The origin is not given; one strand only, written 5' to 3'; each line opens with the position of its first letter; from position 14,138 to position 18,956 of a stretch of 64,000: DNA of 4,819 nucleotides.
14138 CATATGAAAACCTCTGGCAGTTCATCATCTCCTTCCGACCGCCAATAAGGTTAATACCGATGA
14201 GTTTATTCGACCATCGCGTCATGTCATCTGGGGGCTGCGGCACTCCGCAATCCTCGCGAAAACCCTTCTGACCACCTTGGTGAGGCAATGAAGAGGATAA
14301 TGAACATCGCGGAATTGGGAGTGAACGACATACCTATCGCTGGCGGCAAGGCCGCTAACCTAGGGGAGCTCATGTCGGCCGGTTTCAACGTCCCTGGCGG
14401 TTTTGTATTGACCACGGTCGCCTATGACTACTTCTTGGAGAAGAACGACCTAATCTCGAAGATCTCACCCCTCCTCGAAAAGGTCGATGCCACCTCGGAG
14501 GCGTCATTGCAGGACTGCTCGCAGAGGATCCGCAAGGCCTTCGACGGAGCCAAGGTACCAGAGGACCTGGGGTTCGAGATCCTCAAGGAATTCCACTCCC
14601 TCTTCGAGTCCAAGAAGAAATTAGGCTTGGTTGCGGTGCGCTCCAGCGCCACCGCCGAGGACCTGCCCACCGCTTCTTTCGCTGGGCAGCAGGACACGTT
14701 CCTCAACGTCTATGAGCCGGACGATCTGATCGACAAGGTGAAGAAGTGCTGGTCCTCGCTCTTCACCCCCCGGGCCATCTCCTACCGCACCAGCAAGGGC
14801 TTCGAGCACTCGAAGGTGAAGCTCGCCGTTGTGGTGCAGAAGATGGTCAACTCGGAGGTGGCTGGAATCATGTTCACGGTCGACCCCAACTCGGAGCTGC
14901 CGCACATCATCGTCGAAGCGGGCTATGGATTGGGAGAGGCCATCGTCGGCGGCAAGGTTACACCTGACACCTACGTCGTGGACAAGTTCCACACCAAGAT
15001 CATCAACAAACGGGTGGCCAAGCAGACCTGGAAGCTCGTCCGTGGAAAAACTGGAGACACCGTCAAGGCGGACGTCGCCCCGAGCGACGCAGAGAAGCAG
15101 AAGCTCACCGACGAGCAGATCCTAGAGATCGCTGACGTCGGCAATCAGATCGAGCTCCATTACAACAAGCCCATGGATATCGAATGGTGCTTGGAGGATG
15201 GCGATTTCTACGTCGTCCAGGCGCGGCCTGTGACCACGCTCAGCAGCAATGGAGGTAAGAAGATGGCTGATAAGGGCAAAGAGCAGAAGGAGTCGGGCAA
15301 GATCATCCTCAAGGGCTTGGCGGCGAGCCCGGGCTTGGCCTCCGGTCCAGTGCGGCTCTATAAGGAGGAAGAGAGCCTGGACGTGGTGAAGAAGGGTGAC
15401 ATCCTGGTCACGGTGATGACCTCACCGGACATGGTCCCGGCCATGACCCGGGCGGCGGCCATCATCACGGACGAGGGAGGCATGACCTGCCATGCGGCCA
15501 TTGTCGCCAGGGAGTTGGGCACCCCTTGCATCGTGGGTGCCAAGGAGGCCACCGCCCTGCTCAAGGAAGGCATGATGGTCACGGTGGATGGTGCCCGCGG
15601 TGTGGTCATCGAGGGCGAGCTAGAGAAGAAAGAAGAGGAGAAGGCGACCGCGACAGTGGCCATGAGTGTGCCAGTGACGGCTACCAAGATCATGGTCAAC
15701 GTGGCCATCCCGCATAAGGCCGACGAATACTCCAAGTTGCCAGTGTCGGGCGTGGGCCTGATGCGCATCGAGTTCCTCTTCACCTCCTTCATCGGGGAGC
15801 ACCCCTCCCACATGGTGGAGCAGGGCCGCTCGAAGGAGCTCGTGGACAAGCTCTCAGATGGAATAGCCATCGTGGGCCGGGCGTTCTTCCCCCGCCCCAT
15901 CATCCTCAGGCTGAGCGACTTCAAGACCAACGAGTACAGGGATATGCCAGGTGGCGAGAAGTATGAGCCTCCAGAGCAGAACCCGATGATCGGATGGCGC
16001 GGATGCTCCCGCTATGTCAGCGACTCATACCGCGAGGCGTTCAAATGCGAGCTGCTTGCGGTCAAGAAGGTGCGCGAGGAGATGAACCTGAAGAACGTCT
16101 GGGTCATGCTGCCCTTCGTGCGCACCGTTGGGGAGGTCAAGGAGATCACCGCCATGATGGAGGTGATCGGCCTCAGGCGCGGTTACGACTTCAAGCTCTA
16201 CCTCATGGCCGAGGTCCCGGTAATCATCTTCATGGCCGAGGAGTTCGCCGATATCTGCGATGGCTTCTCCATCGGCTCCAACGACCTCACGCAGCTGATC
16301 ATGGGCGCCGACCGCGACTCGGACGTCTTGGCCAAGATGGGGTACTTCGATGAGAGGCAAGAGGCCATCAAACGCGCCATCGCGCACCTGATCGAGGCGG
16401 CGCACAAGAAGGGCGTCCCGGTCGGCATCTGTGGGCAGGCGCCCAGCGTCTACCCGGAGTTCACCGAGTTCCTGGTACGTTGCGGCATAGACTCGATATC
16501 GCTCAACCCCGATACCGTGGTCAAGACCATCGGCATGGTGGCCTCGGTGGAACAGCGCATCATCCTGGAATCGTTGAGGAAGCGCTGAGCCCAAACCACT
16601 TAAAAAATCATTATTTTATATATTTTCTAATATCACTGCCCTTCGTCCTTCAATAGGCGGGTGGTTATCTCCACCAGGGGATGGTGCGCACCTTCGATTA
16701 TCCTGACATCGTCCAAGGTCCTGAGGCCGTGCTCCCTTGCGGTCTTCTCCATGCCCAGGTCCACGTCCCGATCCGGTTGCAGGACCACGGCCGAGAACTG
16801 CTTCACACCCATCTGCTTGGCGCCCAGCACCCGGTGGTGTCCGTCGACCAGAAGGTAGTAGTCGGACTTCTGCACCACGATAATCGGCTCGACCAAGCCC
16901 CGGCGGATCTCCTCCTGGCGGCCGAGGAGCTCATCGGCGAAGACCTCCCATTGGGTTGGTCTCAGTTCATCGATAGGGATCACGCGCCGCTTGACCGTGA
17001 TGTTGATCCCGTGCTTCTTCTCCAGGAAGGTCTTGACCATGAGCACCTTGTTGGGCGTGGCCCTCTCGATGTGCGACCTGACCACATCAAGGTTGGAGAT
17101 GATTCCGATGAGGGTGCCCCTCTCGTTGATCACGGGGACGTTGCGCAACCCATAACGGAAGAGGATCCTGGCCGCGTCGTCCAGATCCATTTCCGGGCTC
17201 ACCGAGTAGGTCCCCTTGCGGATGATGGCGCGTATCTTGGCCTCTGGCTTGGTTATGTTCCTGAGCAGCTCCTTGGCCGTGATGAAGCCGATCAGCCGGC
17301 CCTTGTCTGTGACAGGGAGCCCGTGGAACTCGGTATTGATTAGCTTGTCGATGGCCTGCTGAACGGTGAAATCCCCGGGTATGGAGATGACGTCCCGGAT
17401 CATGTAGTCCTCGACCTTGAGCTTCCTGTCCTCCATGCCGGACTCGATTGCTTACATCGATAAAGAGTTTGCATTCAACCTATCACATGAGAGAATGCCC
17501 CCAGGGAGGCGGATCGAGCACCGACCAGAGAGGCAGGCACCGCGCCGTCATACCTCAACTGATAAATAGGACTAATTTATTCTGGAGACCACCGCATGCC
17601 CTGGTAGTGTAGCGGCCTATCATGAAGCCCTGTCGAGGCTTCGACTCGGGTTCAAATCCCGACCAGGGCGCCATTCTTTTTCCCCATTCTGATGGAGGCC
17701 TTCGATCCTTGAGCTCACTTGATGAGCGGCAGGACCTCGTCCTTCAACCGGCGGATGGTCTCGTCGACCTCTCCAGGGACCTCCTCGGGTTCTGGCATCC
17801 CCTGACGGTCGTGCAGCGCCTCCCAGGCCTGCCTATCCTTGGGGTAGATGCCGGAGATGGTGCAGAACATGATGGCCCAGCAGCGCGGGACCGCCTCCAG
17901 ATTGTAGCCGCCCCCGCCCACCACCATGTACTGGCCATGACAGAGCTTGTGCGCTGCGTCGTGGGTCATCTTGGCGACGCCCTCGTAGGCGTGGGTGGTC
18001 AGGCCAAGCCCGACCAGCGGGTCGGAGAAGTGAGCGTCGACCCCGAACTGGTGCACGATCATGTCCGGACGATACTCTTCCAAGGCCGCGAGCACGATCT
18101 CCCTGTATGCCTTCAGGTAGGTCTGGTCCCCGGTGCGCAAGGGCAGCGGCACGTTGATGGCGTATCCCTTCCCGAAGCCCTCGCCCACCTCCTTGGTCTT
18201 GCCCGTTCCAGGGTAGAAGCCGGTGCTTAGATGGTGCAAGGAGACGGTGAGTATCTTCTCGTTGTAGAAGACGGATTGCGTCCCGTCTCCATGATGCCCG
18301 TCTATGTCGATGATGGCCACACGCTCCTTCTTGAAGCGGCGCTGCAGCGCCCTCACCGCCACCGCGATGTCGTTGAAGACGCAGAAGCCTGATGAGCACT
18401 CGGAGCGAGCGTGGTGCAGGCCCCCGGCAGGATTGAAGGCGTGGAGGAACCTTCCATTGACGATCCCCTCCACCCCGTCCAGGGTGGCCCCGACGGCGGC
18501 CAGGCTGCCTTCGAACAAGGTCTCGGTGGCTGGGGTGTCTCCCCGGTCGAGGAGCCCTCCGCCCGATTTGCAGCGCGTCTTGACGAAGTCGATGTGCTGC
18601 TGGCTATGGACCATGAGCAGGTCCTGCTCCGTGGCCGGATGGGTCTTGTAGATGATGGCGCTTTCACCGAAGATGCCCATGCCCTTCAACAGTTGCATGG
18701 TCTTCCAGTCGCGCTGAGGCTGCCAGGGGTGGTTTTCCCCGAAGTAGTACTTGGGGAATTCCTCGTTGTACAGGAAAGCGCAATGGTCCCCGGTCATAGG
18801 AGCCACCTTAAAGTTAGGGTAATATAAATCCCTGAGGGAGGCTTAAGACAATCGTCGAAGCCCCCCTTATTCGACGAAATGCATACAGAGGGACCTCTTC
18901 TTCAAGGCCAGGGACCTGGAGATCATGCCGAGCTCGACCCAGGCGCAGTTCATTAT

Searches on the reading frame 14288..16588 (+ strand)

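Call 48: search_protein_families(library=pfam, proteins=[window:14288-16588:+], max_evalue=0.000001)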
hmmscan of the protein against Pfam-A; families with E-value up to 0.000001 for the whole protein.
window:14288-16588:+ (766 aa): 3 families
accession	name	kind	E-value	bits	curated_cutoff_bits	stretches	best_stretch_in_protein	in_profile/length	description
PF01326.24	PPDK_N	-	2.3e-103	346.4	27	1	16-332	2-326/328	Pyruvate phosphate dikinase, AMP/ATP-binding domain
PF02896.24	PEP-utilizers_C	-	7.3e-69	232.6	22.8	1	448-753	2-290/293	PEP-utilising enzyme, PEP-binding domain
PF00391.29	PEP-utilizers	-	2.6e-29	101.1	23.1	1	368-438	2-72/72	PEP-utilising enzyme, mobile domain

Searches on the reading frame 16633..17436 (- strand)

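Call 48: search_protein_families(library=pfam, proteins=[window:16633-17436:-], max_evalue=0.000001)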
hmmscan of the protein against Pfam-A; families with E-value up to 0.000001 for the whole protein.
window:16633-17436:- (267 aa): 1 family
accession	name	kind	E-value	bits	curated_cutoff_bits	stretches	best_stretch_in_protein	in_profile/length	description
PF00571.33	CBS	-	1e-25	90.2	24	2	8-61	1-55/57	CBS domain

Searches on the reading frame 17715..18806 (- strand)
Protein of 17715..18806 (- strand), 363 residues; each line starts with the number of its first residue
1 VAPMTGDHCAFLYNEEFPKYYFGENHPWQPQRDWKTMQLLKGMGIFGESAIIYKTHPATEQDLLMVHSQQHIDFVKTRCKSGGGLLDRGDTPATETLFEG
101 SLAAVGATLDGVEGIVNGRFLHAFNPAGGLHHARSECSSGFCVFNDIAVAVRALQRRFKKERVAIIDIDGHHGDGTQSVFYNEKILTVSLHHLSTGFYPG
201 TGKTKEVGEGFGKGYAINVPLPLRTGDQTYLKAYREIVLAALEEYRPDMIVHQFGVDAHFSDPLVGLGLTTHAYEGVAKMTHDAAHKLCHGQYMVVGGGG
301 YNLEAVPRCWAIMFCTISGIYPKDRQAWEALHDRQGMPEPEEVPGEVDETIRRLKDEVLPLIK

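Call 49: search_protein_families(library=pfam, proteins=[window:17715-18806:-], max_evalue=0.000001)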
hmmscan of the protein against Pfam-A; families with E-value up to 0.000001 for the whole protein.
window:17715-18806:- (363 aa): 1 family
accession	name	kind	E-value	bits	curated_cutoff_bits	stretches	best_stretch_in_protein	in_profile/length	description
PF00850.24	Hist_deacetyl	-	4.7e-83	279.4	27.9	1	26-315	1-296/298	Histone deacetylase domain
